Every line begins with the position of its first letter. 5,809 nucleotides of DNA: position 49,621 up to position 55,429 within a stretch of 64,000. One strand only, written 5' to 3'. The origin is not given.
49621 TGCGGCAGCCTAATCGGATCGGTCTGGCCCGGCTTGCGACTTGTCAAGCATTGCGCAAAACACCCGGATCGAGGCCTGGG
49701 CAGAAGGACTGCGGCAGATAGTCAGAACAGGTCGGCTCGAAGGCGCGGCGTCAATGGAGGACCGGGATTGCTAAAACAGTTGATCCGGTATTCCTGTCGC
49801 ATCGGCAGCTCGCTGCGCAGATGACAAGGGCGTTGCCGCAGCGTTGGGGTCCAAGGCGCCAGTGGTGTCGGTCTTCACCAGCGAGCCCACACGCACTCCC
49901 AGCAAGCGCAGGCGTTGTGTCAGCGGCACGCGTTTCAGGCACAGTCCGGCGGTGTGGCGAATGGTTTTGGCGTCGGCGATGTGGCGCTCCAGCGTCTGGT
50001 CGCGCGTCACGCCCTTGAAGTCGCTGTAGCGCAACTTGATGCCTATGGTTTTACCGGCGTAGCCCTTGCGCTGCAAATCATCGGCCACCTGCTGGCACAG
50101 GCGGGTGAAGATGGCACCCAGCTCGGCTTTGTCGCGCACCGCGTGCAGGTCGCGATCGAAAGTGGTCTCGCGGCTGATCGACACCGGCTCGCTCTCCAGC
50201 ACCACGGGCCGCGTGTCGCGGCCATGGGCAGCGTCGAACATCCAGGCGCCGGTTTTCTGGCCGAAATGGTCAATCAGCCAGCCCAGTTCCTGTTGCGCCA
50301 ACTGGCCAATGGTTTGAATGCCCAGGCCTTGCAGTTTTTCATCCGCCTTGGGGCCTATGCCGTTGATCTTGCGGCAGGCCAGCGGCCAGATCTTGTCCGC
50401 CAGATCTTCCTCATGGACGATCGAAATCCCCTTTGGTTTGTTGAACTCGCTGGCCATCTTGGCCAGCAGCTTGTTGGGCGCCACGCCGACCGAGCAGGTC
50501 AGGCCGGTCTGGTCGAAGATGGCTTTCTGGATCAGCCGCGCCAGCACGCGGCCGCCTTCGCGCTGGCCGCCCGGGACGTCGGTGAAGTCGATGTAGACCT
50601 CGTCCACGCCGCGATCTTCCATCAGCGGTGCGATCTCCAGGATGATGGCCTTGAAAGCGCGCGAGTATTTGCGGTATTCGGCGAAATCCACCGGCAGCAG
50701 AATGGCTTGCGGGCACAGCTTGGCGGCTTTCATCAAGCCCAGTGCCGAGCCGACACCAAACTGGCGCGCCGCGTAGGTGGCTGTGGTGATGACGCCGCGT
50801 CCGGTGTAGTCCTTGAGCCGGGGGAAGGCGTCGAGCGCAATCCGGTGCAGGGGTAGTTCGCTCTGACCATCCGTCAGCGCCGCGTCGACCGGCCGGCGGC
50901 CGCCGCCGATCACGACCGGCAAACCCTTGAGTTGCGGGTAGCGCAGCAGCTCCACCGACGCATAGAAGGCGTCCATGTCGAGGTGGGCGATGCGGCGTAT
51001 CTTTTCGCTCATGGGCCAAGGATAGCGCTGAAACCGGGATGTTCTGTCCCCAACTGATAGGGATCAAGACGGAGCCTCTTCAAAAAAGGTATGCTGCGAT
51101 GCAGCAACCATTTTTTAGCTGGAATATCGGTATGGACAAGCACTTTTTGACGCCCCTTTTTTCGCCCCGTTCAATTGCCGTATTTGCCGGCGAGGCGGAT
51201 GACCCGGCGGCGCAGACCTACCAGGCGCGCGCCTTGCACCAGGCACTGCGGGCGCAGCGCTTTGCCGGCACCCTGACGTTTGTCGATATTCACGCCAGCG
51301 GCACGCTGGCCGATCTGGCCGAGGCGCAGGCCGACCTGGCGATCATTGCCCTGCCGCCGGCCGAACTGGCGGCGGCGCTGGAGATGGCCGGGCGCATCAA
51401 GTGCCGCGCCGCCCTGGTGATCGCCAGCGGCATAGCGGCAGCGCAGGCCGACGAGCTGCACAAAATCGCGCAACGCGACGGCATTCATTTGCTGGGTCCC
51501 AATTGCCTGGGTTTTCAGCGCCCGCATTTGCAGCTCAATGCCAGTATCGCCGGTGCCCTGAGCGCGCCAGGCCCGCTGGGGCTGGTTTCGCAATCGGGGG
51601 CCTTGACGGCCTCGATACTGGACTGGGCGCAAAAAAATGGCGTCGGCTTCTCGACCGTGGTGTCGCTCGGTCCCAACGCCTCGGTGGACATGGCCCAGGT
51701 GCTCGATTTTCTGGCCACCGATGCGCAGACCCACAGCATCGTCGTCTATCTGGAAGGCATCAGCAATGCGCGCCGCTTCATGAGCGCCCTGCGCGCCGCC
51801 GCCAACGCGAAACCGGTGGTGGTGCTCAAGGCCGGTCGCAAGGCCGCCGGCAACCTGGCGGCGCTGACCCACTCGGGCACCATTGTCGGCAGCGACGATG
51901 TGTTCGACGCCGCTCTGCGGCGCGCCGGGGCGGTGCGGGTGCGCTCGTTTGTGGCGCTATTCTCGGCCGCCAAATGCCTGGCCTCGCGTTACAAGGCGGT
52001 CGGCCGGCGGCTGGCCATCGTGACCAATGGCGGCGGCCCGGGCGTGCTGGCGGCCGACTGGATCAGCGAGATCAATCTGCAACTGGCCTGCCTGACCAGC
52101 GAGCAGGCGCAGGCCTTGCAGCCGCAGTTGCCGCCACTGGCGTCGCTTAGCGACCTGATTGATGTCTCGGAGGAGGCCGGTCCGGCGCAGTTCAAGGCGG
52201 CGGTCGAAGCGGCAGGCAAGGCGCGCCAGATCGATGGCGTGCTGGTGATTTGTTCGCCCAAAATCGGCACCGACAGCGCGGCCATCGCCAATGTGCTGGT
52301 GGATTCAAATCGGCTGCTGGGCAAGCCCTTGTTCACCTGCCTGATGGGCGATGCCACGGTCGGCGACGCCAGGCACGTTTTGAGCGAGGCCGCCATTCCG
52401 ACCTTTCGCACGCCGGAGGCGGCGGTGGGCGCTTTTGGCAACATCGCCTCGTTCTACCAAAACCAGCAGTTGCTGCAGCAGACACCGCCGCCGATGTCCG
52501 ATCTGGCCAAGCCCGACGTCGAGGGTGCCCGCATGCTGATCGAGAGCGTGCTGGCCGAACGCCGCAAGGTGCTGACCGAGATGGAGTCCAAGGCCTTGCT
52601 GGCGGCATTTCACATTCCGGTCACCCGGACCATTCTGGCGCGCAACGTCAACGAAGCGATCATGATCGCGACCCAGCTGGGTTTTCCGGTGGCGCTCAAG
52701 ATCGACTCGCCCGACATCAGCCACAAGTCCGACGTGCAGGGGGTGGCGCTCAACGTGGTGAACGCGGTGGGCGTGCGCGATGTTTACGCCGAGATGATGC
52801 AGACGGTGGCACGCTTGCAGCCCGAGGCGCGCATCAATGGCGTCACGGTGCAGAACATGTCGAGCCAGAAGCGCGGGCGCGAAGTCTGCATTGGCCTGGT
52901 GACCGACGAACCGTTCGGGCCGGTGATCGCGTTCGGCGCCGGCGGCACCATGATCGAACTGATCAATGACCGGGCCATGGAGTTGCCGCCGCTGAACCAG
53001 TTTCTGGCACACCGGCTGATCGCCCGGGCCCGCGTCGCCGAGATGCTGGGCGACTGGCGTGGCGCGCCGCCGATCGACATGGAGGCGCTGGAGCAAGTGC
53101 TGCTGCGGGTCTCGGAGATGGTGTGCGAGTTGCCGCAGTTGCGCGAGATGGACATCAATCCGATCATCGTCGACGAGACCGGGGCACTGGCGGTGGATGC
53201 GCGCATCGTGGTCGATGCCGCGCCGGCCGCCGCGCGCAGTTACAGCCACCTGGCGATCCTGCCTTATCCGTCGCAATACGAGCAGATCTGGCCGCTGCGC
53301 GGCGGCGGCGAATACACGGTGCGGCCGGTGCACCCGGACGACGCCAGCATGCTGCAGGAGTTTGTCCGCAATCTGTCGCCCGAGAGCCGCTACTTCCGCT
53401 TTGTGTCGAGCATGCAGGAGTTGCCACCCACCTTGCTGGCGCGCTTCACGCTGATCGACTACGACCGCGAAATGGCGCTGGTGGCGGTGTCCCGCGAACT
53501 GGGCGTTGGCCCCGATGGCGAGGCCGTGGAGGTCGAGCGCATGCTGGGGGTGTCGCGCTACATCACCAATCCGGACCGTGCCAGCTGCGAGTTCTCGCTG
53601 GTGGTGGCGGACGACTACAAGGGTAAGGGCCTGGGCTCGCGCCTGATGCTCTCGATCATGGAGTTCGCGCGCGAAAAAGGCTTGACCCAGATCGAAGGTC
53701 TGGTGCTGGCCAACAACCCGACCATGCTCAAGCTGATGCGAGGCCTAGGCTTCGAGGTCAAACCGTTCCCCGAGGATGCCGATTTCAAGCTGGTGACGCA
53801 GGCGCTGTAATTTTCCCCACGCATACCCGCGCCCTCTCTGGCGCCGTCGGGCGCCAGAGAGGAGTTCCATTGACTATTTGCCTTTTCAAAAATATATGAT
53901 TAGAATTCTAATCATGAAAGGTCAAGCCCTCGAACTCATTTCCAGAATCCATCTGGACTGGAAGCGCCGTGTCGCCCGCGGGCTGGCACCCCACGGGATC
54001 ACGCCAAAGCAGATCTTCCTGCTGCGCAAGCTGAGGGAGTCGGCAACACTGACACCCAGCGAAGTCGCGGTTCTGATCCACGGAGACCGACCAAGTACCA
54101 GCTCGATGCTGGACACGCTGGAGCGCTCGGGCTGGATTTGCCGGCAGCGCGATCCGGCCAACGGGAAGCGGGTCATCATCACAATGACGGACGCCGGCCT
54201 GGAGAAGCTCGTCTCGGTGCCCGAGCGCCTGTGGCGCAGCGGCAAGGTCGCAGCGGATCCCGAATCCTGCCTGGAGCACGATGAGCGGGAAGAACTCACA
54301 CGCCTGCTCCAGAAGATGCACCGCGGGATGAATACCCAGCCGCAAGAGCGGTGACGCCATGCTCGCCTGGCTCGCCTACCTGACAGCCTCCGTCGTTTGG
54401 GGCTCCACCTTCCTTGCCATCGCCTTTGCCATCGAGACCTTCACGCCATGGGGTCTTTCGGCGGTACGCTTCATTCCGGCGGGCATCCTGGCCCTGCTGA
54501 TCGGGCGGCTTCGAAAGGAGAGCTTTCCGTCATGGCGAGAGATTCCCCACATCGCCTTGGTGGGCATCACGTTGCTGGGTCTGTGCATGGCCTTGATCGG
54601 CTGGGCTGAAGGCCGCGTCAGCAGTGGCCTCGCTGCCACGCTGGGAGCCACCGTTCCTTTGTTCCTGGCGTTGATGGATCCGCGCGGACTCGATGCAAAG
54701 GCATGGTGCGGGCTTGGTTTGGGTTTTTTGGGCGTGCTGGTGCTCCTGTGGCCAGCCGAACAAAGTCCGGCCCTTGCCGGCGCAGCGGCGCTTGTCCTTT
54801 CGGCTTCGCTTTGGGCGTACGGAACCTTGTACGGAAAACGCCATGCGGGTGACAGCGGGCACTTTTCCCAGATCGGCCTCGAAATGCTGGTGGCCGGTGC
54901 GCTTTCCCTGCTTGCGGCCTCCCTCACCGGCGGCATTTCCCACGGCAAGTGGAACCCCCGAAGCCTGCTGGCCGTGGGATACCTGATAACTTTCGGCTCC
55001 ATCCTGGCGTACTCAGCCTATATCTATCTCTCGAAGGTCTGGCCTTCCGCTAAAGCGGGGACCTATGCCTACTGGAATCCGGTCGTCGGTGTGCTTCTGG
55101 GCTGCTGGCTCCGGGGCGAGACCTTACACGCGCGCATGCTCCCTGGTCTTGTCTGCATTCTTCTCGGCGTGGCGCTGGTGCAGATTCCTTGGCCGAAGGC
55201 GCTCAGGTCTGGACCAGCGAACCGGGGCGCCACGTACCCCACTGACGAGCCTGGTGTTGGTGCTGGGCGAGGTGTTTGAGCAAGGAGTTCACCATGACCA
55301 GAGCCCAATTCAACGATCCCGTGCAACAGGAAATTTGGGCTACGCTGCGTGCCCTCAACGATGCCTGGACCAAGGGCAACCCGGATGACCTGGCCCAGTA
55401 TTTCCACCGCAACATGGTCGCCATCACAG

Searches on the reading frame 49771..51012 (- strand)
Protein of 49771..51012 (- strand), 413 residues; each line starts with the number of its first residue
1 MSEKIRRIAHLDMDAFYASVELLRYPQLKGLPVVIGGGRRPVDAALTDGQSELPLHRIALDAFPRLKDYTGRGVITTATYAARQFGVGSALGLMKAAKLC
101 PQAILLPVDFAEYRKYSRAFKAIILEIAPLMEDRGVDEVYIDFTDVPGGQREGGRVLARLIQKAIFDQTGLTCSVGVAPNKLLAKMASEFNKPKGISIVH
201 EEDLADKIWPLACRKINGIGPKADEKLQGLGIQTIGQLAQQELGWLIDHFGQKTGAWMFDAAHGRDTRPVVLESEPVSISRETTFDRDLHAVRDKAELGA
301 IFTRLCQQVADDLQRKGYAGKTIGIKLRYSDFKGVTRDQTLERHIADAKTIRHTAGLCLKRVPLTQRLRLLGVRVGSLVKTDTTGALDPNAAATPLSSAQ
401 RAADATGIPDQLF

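Call 11: search_protein_families(library=pfam, proteins=[window:49771-51012:-], max_evalue=0.0001)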
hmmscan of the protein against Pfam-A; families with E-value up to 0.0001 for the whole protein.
window:49771-51012:- (413 aa): 5 families
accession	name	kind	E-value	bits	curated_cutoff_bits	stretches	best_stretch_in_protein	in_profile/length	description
PF00817.25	IMS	-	1.1e-43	149.1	23.2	1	11-189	1-148/148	impB/mucB/samB family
PF11799.13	IMS_C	-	6.1e-24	85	20.7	1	278-382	3-103/109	impB/mucB/samB family C-terminal domain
PF21999.2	IMS_HHH_1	-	2.4e-08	34.8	27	1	218-266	5-53/53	DNA polymerase-iota, thumb domain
PF11798.14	IMS_HHH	-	7.4e-08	32.6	24.4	1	202-232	2-32/32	IMS family HHH motif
PF21704.3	POLH-Rev1_HhH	-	7.4e-07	29.7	27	1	214-264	4-55/56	DNApol eta/Rev1, HhH motif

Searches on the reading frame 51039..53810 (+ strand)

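Call 11: search_protein_families(library=pfam, proteins=[window:51039-53810:+], max_evalue=0.0001)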
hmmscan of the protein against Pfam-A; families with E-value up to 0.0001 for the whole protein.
window:51039-53810:+ (923 aa): 7 families
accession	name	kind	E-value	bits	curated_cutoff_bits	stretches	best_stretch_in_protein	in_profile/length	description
PF13549.11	ATP-grasp_5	-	3.5e-86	288.6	27.6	1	504-725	2-221/221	ATP-grasp domain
PF13607.11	Succ_CoA_lig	-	7.6e-51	171.9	27.4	1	177-314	1-138/138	Succinyl-CoA ligase like flavodoxin domain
PF00583.31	Acetyltransf_1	-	1.4e-08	35.4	20.7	1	833-905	42-116/116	Acetyltransferase (GNAT) family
PF13380.12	CoA_binding_2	-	8.1e-08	33.2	22.8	1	89-160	48-114/116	CoA binding domain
PF13302.13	Acetyltransf_3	-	5.2e-07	30.9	25.4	1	760-906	3-138/138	Acetyltransferase (GNAT) domain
PF19045.5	Ligase_CoA_2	-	1.9e-06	28.4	23.7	1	326-465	2-147/162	Ligase-CoA domain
PF13508.13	Acetyltransf_7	-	7.3e-06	26.7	27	1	835-906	14-83/84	Acetyltransferase (GNAT) domain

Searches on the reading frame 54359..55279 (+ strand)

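Call 11: search_protein_families(library=pfam, proteins=[window:54359-55279:+], max_evalue=0.0001)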
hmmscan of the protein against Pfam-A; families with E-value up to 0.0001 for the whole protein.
window:54359-55279:+ (306 aa): 1 family
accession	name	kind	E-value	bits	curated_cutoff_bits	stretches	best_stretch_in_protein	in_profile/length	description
PF00892.27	EamA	-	2.4e-28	99.6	28.2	2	141-274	3-133/135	EamA-like transporter family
